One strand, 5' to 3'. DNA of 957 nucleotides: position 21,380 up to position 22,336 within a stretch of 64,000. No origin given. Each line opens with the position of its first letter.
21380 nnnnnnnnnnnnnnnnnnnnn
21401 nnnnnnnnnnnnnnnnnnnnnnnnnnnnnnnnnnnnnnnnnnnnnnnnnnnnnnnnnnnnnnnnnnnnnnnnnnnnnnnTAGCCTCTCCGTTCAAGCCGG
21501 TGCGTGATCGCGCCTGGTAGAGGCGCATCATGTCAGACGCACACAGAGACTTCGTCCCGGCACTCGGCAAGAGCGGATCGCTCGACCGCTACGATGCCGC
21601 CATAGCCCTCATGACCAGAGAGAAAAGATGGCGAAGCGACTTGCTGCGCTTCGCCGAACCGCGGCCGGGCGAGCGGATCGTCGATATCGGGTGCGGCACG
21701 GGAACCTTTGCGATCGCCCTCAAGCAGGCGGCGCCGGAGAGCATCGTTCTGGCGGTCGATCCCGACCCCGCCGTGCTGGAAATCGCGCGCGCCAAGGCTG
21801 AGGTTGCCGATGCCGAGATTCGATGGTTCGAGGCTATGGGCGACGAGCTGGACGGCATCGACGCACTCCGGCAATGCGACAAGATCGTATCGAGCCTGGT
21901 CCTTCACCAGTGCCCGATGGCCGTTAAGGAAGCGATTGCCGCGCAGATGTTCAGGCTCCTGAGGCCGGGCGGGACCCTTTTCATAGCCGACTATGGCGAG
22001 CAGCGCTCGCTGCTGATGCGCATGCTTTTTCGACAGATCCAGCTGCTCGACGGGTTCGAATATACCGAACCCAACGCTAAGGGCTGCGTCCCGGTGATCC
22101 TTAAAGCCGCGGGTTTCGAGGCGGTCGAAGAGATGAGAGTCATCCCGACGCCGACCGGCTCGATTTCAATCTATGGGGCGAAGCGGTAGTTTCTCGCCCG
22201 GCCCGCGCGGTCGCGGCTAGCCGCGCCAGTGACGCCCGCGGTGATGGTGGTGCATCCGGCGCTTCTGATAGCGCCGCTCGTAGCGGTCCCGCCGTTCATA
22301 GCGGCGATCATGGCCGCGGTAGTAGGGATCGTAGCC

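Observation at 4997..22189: Two paralogous AraC + SAM-methyltransferase cassettes embedded in different metal operons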

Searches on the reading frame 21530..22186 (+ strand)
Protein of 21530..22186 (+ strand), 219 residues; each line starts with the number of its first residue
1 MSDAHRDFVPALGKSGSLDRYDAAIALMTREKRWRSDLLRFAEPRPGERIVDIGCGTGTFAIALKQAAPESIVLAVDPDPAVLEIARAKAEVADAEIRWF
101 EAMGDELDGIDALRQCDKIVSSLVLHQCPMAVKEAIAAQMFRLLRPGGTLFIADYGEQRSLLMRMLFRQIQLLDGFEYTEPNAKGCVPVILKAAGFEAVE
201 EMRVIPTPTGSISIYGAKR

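Call 9: search_protein_families(library=pfam, proteins=[window:21530-22186:+], max_evalue=0.01)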
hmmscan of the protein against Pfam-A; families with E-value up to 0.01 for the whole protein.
window:21530-22186:+ (219 aa): 18 families
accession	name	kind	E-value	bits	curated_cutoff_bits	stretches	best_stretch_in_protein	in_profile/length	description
PF13649.12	Methyltransf_25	-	2.7e-17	63.7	27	1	50-148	1-97/97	Methyltransferase domain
PF13489.12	Methyltransf_23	-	4e-16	59.6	27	1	30-173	5-135/164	Methyltransferase domain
PF08242.18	Methyltransf_12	-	4.9e-14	53.3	30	1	51-150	1-98/98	Methyltransferase domain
PF08241.18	Methyltransf_11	-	5.4e-14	53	21.2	1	51-152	1-95/95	Methyltransferase domain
PF01209.24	Ubie_methyltran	-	5e-13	49.4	20.1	1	21-167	20-166/233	ubiE/COQ5 methyltransferase family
PF13847.12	Methyltransf_31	-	2.9e-12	47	27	1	46-162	3-119/145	Methyltransferase domain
PF05175.20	MTS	-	1.9e-10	41.1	23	1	45-172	30-159/170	Methyltransferase small domain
PF06325.19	PrmA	-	1e-05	25.6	22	1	45-149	160-255/296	Ribosomal protein L11 methyltransferase (PrmA)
PF06080.18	DUF938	-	7.5e-05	23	27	1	39-152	18-137/202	Protein of unknown function (DUF938)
PF02475.24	TRM5-TYW2_MTfase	-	0.00012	22.5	28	1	45-126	35-115/164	TRM5/TYW2 methyltransferase domain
PF02390.23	Methyltransf_4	-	0.00017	21.5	24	1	50-90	5-45/173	Putative methyltransferase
PF01728.25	FtsJ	-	0.00027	21.4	24.1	1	45-104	20-82/181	FtsJ-like methyltransferase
PF01170.24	UPF0020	-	0.00047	20.3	22.3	1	38-63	20-45/197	RMKL-like, methyltransferase domain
PF01135.25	PCMT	-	0.00068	19.9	20.3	1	44-152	71-171/210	Protein-L-isoaspartate(D-aspartate) O-methyltransferase (PCMT)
PF00891.24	Methyltransf_2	-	0.00084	19.2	22.3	1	46-154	62-166/210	O-methyltransferase domain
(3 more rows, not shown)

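Call 10: search_protein_families(library=ncbifam, proteins=[window:21530-22186:+], max_evalue=0.01)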
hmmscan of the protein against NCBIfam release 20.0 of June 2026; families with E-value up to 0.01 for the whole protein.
window:21530-22186:+ (219 aa): 67 families (the best 25 are shown)
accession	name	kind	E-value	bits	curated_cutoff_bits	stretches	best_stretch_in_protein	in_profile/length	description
NF043040.1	corrin_prot_MT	hypoth_equivalog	2e-25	89.5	180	1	19-172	13-167/216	corrinoid protein-associated methyltransferase CpaM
TIGR01934.1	MenG_MenH_UbiE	subfamily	1.6e-14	53.8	158.35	1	20-164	11-153/223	ubiquinone/menaquinone biosynthesis methyltransferase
NF001244.0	PRK00216.1-5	equivalog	2.2e-13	50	216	1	28-166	30-167/236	bifunctional demethylmenaquinone methyltransferase/2-methoxy-6-polyprenyl-1,4-benzoquinol methylase UbiE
NF041537.1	ArsM_AhpD_UU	exception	6.2e-12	45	510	1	45-155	75-183/345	arsenite methyltransferase/AhpD domain selenoprotein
TIGR02072.1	BioC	equivalog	1e-10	41.8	184.95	1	47-177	35-156/244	malonyl-ACP O-methyltransferase BioC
NF041536.1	ArsM_DUF2284_UU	exception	1e-10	40.6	575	1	45-155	75-183/459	arsenite methyltransferase/DUF2284 domain selenoprotein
TIGR03534.1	RF_mod_PrmC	equivalog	2.2e-10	40.5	199.1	1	40-121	82-162/253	peptide chain release factor N(5)-glutamine methyltransferase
NF045667.1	MTase_DVU1556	equivalog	2.2e-10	40.3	155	1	37-155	13-122/213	DVU_1556 family methyltransferase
NF008823.0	PRK11873.1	subfamily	5.3e-10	39.2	263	1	41-159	72-188/272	arsenite methyltransferase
NF038261.1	rhodoquin_RquA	equivalog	8.9e-10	38.7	175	1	41-167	44-169/218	rhodoquinone biosynthesis methyltransferase RquA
NF047649.1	MTase_UXPK_star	exception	2.6e-09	36.5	460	1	45-154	76-183/283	methyltransferase/UXPK-star double selenoprotein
NF001790.0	PRK00517.3-3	equivalog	3.1e-09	36.6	269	1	45-165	121-236/262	50S ribosomal protein L11 methyltransferase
NF052510.1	methyltran_MpqE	exception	3.6e-09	36.3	335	1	30-167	30-166/234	methyl-plastoquinone biosynthesis methyltransferase MpqE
NF001243.0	PRK00216.1-4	equivalog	4.4e-09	36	235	1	19-155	21-154/237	demethylmenaquinone methyltransferase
TIGR02469.1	CbiT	equivalog_domain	6e-09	36.2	78.3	1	35-91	8-64/124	precorrin-6Y C5,15-methyltransferase (decarboxylating) subunit CbiT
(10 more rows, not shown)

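Call 13: find_homologous_proteins(query=window:21530-22186:+)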
Query window:21530-22186:+ (219 aa): 990 proteins with E <= 0.001 among 2244 candidates; the best 120 are listed.
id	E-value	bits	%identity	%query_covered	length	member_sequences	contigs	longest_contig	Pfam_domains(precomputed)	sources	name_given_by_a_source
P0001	3.8e-139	479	100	100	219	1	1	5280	PF13847.13,PF13489.13,PF06325.20,PF05175.21,PF13649.13,PF01209.25,PF08241.19,PF08242.19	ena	-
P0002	1.5e-138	477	100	100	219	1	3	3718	PF13847.13,PF13489.13,PF06325.20,PF05175.21,PF13649.13,PF01209.25,PF08241.19,PF08242.19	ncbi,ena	-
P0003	2.7e-138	476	99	100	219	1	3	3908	PF13847.13,PF13489.13,PF06325.20,PF05175.21,PF13649.13,PF01209.25,PF08241.19,PF08242.19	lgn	-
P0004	7.5e-138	475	99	100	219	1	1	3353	PF13847.13,PF13489.13,PF06325.20,PF05175.21,PF13649.13,PF01209.25,PF08241.19,PF08242.19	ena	-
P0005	1.9e-137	473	99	100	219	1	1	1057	PF13847.13,PF13489.13,PF06325.20,PF05175.21,PF13649.13,PF01209.25,PF08241.19,PF08242.19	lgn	-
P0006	5.8e-137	472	98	100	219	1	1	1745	PF13847.13,PF13489.13,PF06325.20,PF05175.21,PF13649.13,PF01209.25,PF08241.19,PF08242.19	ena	-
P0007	1.8e-136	470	98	100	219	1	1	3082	PF13847.13,PF13489.13,PF06325.20,PF05175.21,PF13649.13,PF01209.25,PF08241.19,PF08242.19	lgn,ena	-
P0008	2.7e-136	470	98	100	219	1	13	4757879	PF13847.13,PF13489.13,PF06325.20,PF05175.21,PF13649.13,PF01209.25,PF08241.19,PF08242.19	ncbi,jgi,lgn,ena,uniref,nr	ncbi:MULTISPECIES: class I SAM-dependent methyltransferase [Sphingopyxis]|jgi:ubiquinone/menaquinone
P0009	4.0e-136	469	98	100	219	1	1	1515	PF13847.13,PF13489.13,PF06325.20,PF05175.21,PF13649.13,PF01209.25,PF08241.19,PF08242.19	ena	-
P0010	7.2e-136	468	98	100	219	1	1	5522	PF13847.13,PF13489.13,PF06325.20,PF05175.21,PF13649.13,PF01209.25,PF08241.19,PF08242.19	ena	-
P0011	9.2e-136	468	98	100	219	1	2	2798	PF13847.13,PF13489.13,PF06325.20,PF05175.21,PF13649.13,PF01209.25,PF08241.19,PF08242.19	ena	-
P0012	1.0e-135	468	97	100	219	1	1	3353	PF13847.13,PF13489.13,PF06325.20,PF05175.21,PF13649.13,PF01209.25,PF08241.19,PF08242.19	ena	-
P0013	2.4e-135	467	97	100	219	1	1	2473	PF13847.13,PF13489.13,PF06325.20,PF05175.21,PF13649.13,PF01209.25,PF08241.19,PF08242.19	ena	-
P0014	3.3e-135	466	97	100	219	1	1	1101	PF13847.13,PF13489.13,PF06325.20,PF05175.21,PF13649.13,PF01209.25,PF08241.19,PF08242.19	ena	-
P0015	4.4e-135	466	97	100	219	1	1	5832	PF13847.13,PF13489.13,PF06325.20,PF05175.21,PF13649.13,PF01209.25,PF08241.19,PF08242.19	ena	-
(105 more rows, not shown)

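Call 17: search_solved_structures(query=window:21530-22186:+, max_evalue=0.001, show_alignments=2)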
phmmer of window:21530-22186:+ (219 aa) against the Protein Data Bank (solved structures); distinct sequences matched with E-value up to 0.001: 41.
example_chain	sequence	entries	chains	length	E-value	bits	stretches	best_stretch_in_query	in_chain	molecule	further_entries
9fcd_A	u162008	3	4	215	7e-09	38.6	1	48-151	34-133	SAM-dependent methyltransferase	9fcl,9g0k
9fcs_A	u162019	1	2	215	7e-09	38.6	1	48-151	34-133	SAM-dependent methyltransferase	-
9fcy_A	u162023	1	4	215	7e-09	38.6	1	48-151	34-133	SAM-dependent methyltransferase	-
9fd3_A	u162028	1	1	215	7e-09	38.6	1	48-151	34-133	SAM-dependent methyltransferase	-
9fcq_A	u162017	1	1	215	1e-08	38.1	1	48-151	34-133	SAM-dependent methyltransferase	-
9fcx_A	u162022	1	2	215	6.6e-08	35.4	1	48-151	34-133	SAM-dependent methyltransferase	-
3ccf_A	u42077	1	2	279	1.1e-07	34.6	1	34-170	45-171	Cyclopropane-fatty-acyl-phospholipid synthase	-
3bus_A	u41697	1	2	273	1.6e-07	34.1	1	31-155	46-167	Methyltransferase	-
9fcu_A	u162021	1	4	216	1.7e-07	34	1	48-151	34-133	SAM-dependent methyltransferase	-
8zc8_A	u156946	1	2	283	2.1e-07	33.8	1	40-197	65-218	MitM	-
21zq_A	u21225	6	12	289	2.2e-07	33.7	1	40-197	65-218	MitM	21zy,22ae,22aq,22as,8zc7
5wp5_A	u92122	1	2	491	5.1e-07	32.5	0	42-197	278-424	Phosphomethylethanolamine N-methyltransferase 2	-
3d2l_A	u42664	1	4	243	1.8e-06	30.7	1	43-152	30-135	SAM-dependent methyltransferase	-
7bgg_A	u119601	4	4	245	2.2e-06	30.5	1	50-154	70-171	heterocyclic toxin methyltransferase (Rv0560c) | 2-heptyl-1-hydroxyquinolin-4(1H)-one methyltransferase | Uncharacterized protein Rv0560c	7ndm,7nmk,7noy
5wp4_A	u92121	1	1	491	5.2e-06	29.2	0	43-160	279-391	Phosphoethanolamine N-methyltransferase 1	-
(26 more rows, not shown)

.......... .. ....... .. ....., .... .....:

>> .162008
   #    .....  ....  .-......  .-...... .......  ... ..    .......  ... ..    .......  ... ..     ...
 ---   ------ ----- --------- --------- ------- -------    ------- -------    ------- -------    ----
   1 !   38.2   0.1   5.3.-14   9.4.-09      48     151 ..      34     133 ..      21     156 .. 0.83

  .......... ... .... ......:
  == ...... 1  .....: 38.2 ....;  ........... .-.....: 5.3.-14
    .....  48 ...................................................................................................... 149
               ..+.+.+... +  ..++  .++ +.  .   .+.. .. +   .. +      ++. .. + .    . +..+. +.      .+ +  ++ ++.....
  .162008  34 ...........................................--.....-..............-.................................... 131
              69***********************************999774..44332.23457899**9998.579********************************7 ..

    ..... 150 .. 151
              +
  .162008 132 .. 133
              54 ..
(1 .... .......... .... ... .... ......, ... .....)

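Call 21: find_related_loci(query=A1, collection=genome_contigs, flank=10000)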
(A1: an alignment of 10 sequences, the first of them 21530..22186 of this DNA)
Query A1 (219 aa) in genome_contigs; peptide patterns used: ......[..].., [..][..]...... (x = any residue, [..] = any of these).
150 stretches matched a pattern; 114 encode a relative of the query (tblastn E <= 1e-3); the best 80 are kept; 80 distinct loci.
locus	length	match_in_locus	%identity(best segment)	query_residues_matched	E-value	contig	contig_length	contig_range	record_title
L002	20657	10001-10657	100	1-219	2e-145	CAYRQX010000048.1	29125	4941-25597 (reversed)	MAG TPA_asm: uncultured Sphingopyxis sp. isolate SRP092902_co1_239 genome assembly, contig: NODE_1985_length_29125_cov_1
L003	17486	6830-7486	97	1-219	7e-141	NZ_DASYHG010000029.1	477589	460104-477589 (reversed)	MAG: Sphingopyxis sp. isolate SMAG_U4234 k141_11008, whole genome shotgun sequence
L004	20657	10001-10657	95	1-219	1e-137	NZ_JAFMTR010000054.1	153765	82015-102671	Sphingopyxis soli strain BL03 63, whole genome shotgun sequence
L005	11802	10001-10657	95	1-219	5e-137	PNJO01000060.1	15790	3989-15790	MAG: Sphingopyxis sp. isolate WM.032 WM_1001713_15790, whole genome shotgun sequence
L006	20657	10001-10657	95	1-219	5e-137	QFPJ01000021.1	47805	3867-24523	MAG: Sphingopyxis macrogoltabida isolate S2_005_003_R2_47 S2_005_003_R2_scaffold_451, whole genome shotgun sequence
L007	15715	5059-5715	93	1-219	2e-135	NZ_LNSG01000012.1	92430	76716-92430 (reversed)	Sphingopyxis sp. H073 H073_contig000012, whole genome shotgun sequence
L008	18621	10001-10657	93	1-219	2e-135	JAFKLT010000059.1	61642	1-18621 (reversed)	MAG: Sphingomonadales bacterium isolate SCN18_30_10_14_R5_P_65_13 SCN18_30_10_14_R5_P_scaffold_356, whole genome shotgun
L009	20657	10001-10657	87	1-219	2e-126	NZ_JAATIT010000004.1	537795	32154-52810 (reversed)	Sphingopyxis italica strain DSM 25229 Ga0373334_04, whole genome shotgun sequence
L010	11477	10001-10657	85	1-219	1e-125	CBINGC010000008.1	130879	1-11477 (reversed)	MAG TPA_asm: uncultured Sphingopyxis sp. isolate SRR16817054_maxbin2_1 genome assembly, contig: ERZ27394105.44, whole ge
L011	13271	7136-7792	84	1-219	2e-123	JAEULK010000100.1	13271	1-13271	MAG: Sphingopyxis sp. isolate new MAG-119 k141_295447, whole genome shotgun sequence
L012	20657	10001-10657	84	1-219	2e-118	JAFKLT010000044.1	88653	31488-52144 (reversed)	MAG: Sphingomonadales bacterium isolate SCN18_30_10_14_R5_P_65_13 SCN18_30_10_14_R5_P_scaffold_261, whole genome shotgun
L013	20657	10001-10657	83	1-219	2e-118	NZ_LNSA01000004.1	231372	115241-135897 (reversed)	Sphingopyxis sp. H115 H115_contig000004, whole genome shotgun sequence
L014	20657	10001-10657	86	1-219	2e-116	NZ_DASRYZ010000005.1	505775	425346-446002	MAG: Sphingopyxis sp. isolate SMAG_U13687 k141_10628, whole genome shotgun sequence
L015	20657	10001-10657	86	1-219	2e-116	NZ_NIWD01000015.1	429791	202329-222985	Sphingopyxis sp. GW247-27LB scaffold6.1, whole genome shotgun sequence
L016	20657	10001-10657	86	1-219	2e-116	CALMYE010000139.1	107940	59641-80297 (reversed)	MAG TPA_asm: uncultured Sphingopyxis sp. isolate SRR2107179_bin.1_CONCOCT_v1.1_MAG genome assembly, contig: ERZ794932.10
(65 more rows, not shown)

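Call 26: search_protein_representatives(alignment_id=A1)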
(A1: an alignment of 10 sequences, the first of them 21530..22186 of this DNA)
Query: 10 sequences, 219 profile positions. Proteins with E-value up to 0.001 (for the whole library): 32195; up to 1e-10: 2830; up to 1e-30: 467. The best 150 are listed.
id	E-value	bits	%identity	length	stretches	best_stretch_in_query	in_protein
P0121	7.0e-86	303.5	-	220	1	5-219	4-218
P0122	3.0e-72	258.9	-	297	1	4-217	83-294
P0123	7.6e-72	257.6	-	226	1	5-219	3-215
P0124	1.5e-71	256.6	-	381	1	6-217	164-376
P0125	3.4e-71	255.5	-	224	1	1-219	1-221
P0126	3.5e-71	255.5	-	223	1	4-218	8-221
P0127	6.6e-71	254.6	-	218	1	6-217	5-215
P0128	3.2e-70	252.3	-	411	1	5-219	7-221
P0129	4.6e-70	251.8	-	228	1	4-219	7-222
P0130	8.4e-69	247.7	-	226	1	5-219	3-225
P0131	1.5e-68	246.9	-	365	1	6-217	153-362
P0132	1.6e-68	246.8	-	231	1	4-219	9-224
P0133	2.9e-68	245.9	-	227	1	1-219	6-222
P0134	3.7e-68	245.6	-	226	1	3-219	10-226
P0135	6.1e-68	244.9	-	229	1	7-217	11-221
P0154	9.7e-55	201.7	-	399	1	5-216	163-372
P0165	4.3e-51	189.8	-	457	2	2-219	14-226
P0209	2.8e-44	167.5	-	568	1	5-218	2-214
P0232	8.3e-43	162.7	-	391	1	8-219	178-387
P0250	7.2e-42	159.6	-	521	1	20-218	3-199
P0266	3.0e-41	157.6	-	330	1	4-219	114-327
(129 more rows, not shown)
